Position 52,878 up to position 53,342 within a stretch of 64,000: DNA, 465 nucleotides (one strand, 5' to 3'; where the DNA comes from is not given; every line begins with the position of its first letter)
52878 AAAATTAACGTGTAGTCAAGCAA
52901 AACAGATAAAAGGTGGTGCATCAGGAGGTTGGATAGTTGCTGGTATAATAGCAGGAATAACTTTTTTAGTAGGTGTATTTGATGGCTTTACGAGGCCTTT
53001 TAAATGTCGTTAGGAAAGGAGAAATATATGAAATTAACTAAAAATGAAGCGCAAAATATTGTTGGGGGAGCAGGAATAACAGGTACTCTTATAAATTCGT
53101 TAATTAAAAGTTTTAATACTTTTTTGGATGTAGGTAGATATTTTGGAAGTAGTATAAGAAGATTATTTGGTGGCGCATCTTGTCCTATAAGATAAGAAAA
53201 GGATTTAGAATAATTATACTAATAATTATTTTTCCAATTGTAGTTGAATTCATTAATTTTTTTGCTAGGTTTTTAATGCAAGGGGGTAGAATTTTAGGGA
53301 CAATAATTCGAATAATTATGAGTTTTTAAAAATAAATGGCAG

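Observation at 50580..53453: Compact two-peptide (class IIb-like) bacteriocin locus inserted between a tRNA-Arg gene and rpsU; both peptide genes missing from the ORF track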

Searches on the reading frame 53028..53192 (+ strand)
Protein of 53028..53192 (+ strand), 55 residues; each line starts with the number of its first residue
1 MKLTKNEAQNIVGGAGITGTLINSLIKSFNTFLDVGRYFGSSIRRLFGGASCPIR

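Call 6: search_protein_families(library=pfam, proteins=[window:53028-53192:+], max_evalue=1)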
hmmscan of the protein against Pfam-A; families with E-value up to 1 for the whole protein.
seq(55 aa): 0 families

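Call 7: search_protein_families(library=ncbifam, proteins=[window:53028-53192:+], max_evalue=1)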
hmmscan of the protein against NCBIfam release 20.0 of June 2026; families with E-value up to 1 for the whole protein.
seq(55 aa): 1 family
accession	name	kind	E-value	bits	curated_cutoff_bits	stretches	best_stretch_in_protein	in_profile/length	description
NF038158.1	lant_leader_L1b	domain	0.0078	16.3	27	1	3-14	17-28/28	class I lanthipeptide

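Call 11: find_homologous_proteins(query=window:53028-53192:+, max_evalue=10)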
Query seq(55 aa) (55 aa): 35 proteins with E <= 10 among 35 candidates.
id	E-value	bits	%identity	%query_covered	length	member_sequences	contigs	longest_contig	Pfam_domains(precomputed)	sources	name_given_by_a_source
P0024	4.5e-28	113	100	100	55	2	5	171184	-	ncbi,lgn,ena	-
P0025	3.1e-26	107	96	100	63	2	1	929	-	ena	-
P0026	4.0e-25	104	87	100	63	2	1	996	-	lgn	-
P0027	8.9e-23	96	80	100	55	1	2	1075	-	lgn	-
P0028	3.4e-21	91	80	100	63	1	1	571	-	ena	-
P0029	4.9e-21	91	80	100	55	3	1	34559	-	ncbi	-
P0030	8.0e-21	90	80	100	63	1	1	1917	-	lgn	-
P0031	8.4e-19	84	75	100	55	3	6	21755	-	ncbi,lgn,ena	-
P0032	1.3e-18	83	71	100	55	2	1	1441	-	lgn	-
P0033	1.3e-18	83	75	100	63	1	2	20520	-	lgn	-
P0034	1.7e-18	83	76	98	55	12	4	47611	-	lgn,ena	-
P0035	3.8e-18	82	65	100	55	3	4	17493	-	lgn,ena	-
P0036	1.2e-17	80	71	100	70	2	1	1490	-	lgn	-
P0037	2.1e-17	80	71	100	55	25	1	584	-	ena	-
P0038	2.4e-16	76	65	100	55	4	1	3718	-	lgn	-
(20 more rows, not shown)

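Call 13: find_related_loci(query=A2, collection=genome_contigs, flank=8000)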
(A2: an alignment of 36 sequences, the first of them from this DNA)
Query A2 (55 aa) in genome_contigs; peptide patterns used: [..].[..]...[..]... (x = any residue, [..] = any of these).
29 stretches matched a pattern; 28 encode a relative of the query (tblastn E <= 1e-3); 28 distinct loci.
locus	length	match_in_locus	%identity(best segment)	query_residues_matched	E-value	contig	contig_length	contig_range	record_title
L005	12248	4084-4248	85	1-55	9e-30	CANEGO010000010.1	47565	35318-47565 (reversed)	MAG TPA_asm: uncultured Clostridium sp. isolate SRR18439538_bin.11_metawrap_v1.3_MAG genome assembly, contig: NODE.364_l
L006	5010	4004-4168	80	1-55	2e-26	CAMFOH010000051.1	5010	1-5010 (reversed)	MAG: uncultured Mollicutes bacterium isolate ERR2020022_bin.3_metaWRAP_v1.3_MAG genome assembly, contig: ERZ10552055.283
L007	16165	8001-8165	80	1-55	9e-26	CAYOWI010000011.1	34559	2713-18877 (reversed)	MAG TPA_asm: uncultured Muribaculaceae bacterium isolate SRP287540_co1_447 genome assembly, contig: NODE_1212_length_345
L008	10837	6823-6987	75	1-55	3e-24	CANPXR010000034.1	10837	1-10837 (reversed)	MAG: uncultured Bacilli bacterium isolate Lapin-004__bin62 genome assembly, contig: Lapin-004__NODE_8238_length_10837_co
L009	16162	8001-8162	78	1-54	4e-24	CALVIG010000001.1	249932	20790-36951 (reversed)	MAG: uncultured Bacilli bacterium isolate BRZ_II__bin28 genome assembly, contig: BRZ_II__NODE_37_length_249932_cov_21.00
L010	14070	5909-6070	74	1-54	1e-23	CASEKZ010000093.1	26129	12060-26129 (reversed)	uncultured bacterium isolate CO.T19.metabat-bins.98 genome assembly, contig: CO.T19.metabat-bins.98.fa_k141_9597169, who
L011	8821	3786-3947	72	1-54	1e-23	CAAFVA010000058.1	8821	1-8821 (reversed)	MAG TPA_asm: Bacilli bacterium, isolate HGM10829, WGS project CAAFVA010000000 data, contig: SRS295027_37_k89_50134, whol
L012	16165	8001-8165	73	1-55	1e-23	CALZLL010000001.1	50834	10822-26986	MAG: uncultured Clostridium sp. isolate SRR3178346_bin.13_metaWRAP_v1.3_MAG genome assembly, contig: ERZ8974994.66, whol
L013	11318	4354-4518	62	1-55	4e-21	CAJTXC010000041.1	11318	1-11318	MAG TPA_asm: uncultured Bacilli bacterium isolate MGBC118889 genome assembly, contig: MGBC118889.41, whole genome shotgu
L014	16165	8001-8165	62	1-55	6e-21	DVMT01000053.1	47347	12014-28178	MAG TPA_asm: Candidatus Aphodocola excrementigallinarum isolate CHK193-30670 CHK193__C260247_L47347_ERR3414588, whole ge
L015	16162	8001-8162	63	1-54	4e-20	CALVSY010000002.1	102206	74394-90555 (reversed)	MAG: uncultured Bacilli bacterium isolate BRZ_GH__bin20 genome assembly, contig: BRZ_GH__NODE_226_length_102206_cov_7.76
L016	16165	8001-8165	58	1-55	4e-20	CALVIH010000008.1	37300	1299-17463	MAG: uncultured Bacilli bacterium isolate BRZ_DH__bin66 genome assembly, contig: BRZ_DH__NODE_1048_length_37300_cov_7.56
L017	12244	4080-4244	60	1-55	5e-20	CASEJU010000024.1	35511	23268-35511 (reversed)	uncultured bacterium isolate Batch3_idba_bin.1235 genome assembly, contig: Batch3_idba_bin.1235.fa_k87_15176344, whole g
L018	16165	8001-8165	62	1-55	1e-19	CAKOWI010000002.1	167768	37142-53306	MAG: uncultured Bacilli bacterium isolate REFINED_METABAT215_TOP10_CONTIGS_1500_ASSEMBLY_K77_MERGED__Hadza_MoBio_hadza-A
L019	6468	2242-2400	62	1-53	2e-19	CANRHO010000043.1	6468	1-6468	MAG: uncultured Bacilli bacterium isolate Lapin-030__bin94 genome assembly, contig: Lapin-030__NODE_15026_length_6468_co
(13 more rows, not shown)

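Call 20: search_solved_structures(query=A2, max_evalue=10)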
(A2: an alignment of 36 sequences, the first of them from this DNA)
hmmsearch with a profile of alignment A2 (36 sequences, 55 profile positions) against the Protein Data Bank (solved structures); distinct sequences matched with E-value up to 10: 0.

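Call 29: search_protein_representatives(alignment_id=A2)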
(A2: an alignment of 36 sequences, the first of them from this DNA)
Query: 36 sequences, 55 profile positions. Proteins with E-value up to 0.001 (for the whole library): 397; up to 1e-10: 77; up to 1e-30: 0. The best 150 are listed.
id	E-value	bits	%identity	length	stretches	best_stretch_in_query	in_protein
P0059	6.2e-25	102.9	-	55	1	1-54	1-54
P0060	4.4e-23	97.0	-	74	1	6-55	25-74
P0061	1.3e-22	95.5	-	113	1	6-55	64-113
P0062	3.9e-22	93.9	-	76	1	8-55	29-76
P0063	2.1e-21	91.6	-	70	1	1-55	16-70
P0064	4.2e-20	87.4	-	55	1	2-54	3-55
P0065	5.1e-20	87.2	-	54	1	1-53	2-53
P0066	1.0e-17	79.8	-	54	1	1-54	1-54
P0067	1.7e-17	79.1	-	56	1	3-55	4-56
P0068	5.6e-17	77.4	-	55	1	1-53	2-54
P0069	6.2e-17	77.3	-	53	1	1-54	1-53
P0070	2.5e-16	75.3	-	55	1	2-54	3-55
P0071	2.7e-16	75.2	-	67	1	1-53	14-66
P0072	5.4e-16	74.3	-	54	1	2-54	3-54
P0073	2.9e-15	71.9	-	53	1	1-52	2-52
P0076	1.7e-14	69.5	-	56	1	2-54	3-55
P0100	4.4e-12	61.7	-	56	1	3-55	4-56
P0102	6.9e-12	61.1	-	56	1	2-54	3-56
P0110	1.3e-11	60.2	-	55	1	2-54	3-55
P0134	1.0e-10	57.4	-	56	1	3-54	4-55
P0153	4.2e-10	55.4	-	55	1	2-55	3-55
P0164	7.0e-10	54.7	-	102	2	3-54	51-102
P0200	6.0e-09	51.7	-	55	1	2-54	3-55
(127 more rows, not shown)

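Call 31: list_cluster_members(proteins=[P0064, P0066, P0067, P0070, P0076, P0100, P0110, P0134, P0153, P0164])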
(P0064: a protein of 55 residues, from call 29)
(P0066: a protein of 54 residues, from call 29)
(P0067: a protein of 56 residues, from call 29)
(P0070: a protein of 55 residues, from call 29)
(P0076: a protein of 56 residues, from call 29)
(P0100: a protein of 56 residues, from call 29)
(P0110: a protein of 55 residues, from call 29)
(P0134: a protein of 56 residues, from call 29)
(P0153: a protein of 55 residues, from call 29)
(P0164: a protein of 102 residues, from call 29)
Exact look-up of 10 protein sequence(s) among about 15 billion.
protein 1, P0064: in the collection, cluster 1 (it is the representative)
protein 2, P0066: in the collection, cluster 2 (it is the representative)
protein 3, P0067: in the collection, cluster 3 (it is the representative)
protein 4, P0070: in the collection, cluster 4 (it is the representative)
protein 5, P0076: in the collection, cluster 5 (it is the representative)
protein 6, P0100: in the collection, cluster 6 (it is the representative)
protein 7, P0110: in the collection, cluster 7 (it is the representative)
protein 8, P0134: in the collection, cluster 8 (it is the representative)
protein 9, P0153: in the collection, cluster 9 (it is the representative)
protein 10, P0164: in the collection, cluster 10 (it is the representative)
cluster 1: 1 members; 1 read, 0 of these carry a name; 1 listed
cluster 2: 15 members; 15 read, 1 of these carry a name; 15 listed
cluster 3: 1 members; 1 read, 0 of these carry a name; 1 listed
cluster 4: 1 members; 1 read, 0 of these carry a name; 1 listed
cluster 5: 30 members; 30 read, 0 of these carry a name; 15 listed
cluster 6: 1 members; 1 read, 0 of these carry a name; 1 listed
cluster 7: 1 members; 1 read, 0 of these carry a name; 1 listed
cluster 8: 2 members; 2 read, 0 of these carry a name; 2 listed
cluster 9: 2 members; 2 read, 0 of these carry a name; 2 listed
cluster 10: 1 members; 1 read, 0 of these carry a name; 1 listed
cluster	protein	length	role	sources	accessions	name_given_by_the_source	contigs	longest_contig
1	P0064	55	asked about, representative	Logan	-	-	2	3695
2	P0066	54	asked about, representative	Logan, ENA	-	-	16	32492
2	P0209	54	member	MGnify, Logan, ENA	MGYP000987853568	FL=1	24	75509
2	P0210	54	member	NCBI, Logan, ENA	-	-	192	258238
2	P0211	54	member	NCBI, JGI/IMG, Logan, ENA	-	-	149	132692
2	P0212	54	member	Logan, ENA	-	-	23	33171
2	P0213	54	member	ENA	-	-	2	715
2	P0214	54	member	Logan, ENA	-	-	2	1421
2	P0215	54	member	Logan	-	-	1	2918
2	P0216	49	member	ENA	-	-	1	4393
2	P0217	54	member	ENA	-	-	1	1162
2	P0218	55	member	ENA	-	-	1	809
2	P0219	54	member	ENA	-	-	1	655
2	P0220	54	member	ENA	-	-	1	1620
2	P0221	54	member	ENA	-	-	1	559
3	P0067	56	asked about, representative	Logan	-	-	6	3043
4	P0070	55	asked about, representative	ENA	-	-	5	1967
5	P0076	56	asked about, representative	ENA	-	-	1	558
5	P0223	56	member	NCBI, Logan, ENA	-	-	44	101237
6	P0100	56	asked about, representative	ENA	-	-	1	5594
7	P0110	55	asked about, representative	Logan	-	-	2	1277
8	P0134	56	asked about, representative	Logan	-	-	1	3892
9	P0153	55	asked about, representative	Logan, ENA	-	-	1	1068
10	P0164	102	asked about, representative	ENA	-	-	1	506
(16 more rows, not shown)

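Call 32: find_encoding_contigs(protein=P0210, flank=8000, max_places=3)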
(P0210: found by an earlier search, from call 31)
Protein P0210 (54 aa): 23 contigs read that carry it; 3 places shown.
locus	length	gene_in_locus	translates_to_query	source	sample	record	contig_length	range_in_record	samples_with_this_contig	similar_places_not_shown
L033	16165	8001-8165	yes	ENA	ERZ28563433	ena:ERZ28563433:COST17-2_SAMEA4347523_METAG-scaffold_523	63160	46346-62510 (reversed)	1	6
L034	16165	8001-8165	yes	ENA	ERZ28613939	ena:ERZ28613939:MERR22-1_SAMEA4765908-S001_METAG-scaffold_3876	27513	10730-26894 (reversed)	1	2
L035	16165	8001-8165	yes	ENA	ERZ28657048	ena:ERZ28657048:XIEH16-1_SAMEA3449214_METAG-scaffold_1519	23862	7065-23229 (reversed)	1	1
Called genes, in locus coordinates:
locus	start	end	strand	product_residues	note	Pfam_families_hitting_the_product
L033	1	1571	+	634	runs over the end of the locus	PF02518:HATPase_c, PF00204:DNA_gyraseB, PF01751:Toprim, PF00986:DNA_gyraseB_C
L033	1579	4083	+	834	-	PF00521:DNA_topoisoIV, PF03989:DNA_gyraseA_C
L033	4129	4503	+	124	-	PF14071:YlbD_coat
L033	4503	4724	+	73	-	PF14003:YlbE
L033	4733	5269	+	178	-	PF03602:Cons_hypoth95, PF02086:MethyltransfD12 (faint), PF13847:Methyltransf_31 (faint)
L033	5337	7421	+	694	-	PF03412:Peptidase_C39, PF13529:Peptidase_C39_2 (weak), PF00664:ABC_membrane, PF00005:ABC_tran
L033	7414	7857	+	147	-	-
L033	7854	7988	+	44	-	-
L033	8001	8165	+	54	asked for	-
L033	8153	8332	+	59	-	-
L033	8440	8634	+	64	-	PF01165:Ribosomal_S21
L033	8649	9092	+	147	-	PF09424:YqeY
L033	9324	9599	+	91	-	-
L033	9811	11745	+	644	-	PF00239:Resolvase, PF07508:Recombinase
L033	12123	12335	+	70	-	-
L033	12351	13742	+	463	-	PF01076:Mob_Pre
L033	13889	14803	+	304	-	PF00398:RrnaAD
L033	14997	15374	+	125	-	PF00392:GntR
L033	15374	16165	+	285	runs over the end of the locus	PF00005:ABC_tran, PF13304:AAA_21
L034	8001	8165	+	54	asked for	-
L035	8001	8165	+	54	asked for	-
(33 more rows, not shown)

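Call 33: find_encoding_contigs(protein=P0223, flank=8000, max_places=3)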
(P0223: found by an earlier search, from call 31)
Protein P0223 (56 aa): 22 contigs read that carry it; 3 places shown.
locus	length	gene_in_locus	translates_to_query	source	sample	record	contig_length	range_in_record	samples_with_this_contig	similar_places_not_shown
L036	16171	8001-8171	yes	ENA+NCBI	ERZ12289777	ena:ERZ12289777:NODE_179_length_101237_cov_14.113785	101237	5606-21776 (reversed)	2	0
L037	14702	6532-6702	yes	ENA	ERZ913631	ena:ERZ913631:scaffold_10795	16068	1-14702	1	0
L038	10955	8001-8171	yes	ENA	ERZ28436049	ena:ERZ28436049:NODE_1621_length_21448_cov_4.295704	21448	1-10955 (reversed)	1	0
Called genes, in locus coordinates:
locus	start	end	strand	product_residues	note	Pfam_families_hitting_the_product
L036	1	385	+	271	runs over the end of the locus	PF03419:Peptidase_U4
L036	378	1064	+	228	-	PF04542:Sigma70_r2, PF04545:Sigma70_r4, PF01381:HTH_3 (weak)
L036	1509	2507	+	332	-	PF07963:N_methyl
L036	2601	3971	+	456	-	PF26299:MurL_N, PF26298:MurL_epimerase_C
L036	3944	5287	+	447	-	PF08245:Mur_ligase_M, PF02875:Mur_ligase_C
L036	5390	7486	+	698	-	PF03412:Peptidase_C39, PF00664:ABC_membrane, PF00005:ABC_tran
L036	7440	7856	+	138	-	-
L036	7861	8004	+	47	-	-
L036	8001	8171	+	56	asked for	-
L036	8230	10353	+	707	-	PF13328:HD_4, PF01966:HD, PF04607:RelA_SpoT, PF02824:TGS, PF19296:RelA_AH, PF28438:RelA_RIS, PF13291:ACT_4 (weak)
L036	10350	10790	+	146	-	PF02580:Tyr_Deacylase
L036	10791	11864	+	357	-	PF01594:AI-2E_transport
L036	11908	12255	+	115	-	PF02033:RBFA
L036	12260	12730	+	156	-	-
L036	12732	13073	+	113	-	-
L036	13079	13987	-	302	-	PF01841:Transglut_core (weak)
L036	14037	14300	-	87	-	PF01649:Ribosomal_S20p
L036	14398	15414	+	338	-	PF03418:Peptidase_A25, PF06866:DUF1256 (faint)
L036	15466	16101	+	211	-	PF00702:Hydrolase, PF13419:HAD_2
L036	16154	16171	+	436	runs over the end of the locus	PF00009:GTP_EFTU, PF01926:MMR_HSR1, PF02421:FeoB_N, PF04548:AIG1 (weak), PF00009:GTP_EFTU, PF01926:MMR_HSR1, PF02421:FeoB_N, PF14714:KH_dom-like, +6 more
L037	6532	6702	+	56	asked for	-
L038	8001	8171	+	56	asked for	-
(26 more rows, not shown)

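Call 38: find_homologous_proteins(query=A3, max_evalue=0.001)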
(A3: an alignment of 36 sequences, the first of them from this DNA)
Query A3 (36 sequences) (55 aa, profile of the alignment): 327 proteins with E <= 0.001 among 495 candidates; the best 120 are listed.
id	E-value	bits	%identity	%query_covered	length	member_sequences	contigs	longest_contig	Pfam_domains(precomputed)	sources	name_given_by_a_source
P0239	3.1e-21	93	43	96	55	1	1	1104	-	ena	-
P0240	4.8e-21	92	55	96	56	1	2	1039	-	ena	-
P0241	6.7e-21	92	44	98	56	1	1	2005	-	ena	-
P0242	1.5e-20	90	60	95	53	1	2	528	-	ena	-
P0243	2.0e-20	90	43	98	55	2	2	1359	-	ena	-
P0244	3.1e-20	89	45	100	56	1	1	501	-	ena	-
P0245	4.4e-20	89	48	98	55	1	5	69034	-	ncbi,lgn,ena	-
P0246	8.8e-20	88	40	95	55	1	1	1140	-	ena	-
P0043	9.1e-20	88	67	100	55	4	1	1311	-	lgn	-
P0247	1.1e-19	88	48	95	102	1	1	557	-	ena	-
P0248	1.1e-19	88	51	96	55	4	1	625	-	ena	-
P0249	1.1e-19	88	41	98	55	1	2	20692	-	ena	-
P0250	1.4e-19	87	42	96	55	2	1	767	-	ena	-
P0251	1.6e-19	87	40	98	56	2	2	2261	-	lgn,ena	-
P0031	1.6e-19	87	75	100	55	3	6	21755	-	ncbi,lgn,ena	-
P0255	3.1e-19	86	42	95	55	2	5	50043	-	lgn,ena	-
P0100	1.9e-18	84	33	98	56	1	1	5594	-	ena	-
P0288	2.1e-18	84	38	96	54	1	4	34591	-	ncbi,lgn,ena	-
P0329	1.6e-17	81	41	93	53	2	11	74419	-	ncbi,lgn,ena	-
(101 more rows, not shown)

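Call 39: find_encoding_contigs(protein=P0245, flank=5000, max_places=1)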
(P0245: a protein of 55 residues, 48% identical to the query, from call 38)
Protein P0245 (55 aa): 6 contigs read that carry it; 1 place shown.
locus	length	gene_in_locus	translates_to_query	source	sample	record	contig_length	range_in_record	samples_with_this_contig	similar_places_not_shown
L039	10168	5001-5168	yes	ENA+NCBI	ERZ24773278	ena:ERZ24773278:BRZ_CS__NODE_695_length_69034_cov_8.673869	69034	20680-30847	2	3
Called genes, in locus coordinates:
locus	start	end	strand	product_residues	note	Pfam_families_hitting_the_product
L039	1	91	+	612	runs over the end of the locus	-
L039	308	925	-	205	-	PF01726:LexA_DNA_bind, PF12802:MarR_2 (faint), PF00717:Peptidase_S24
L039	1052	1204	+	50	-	-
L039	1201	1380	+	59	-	-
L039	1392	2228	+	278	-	PF07934:OGG_N, PF00730:HhH-GPD (weak)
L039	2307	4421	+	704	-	PF03412:Peptidase_C39, PF00664:ABC_membrane, PF00005:ABC_tran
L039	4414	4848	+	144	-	-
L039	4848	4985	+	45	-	-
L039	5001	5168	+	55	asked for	-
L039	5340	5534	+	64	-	PF01165:Ribosomal_S21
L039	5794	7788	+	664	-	PF17191:RecG_wedge, PF04851:ResIII, PF00270:DEAD, PF07517:SecA_DEAD (weak), PF22590:Cas3-like_C_2 (faint), PF00271:Helicase_C, PF19833:RecG_dom3_C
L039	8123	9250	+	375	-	-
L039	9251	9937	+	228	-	-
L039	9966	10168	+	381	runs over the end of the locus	-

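Call 40: find_encoding_contigs(protein=P0255, flank=5000, max_places=1)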
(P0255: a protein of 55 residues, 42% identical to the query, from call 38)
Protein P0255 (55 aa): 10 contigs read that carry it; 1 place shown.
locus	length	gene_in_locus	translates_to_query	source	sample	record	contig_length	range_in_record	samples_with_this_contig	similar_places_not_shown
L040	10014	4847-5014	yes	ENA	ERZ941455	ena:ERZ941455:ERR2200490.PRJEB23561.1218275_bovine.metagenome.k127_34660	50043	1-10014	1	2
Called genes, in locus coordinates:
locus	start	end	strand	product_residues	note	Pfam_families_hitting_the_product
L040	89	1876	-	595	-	PF07973:tRNA_SAD, PF00587:tRNA-synt_2b, PF03129:HGTP_anticodon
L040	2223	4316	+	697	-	PF03412:Peptidase_C39, PF00664:ABC_membrane, PF00005:ABC_tran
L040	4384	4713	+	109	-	-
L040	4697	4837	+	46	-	-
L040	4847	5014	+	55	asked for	-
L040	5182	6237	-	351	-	PF03462:PCRF, PF00472:RF-1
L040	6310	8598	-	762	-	PF02190:LON_substr_bdg, PF05496:RuvB_N (faint), PF00004:AAA, PF07724:AAA_2 (weak), PF07728:AAA_5 (faint), PF22667:Lon_lid, PF05362:Lon_C, PF13541:ChlI (weak)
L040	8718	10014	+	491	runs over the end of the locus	PF09547:SpoIVA_ATPase, PF20438:SpoIVA_middle, PF20439:SpoIVA_C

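Call 41: find_encoding_contigs(protein=P0288, flank=5000, max_places=1)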
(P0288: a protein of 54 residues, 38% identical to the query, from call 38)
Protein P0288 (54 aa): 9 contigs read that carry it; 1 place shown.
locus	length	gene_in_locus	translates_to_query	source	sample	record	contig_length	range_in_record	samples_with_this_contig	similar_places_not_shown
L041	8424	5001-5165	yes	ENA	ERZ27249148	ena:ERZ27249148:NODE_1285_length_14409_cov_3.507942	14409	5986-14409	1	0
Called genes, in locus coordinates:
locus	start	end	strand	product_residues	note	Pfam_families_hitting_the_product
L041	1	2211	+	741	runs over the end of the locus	PF09479:Flg_new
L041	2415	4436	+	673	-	PF03412:Peptidase_C39, PF00664:ABC_membrane, PF00005:ABC_tran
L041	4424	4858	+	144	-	-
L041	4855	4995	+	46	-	-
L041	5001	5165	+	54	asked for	-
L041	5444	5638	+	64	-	PF01165:Ribosomal_S21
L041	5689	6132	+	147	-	PF09424:YqeY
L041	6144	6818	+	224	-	PF00293:NUDIX, PF19368:WHD_AraR, PF21906:WHD_NrtR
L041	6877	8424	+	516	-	?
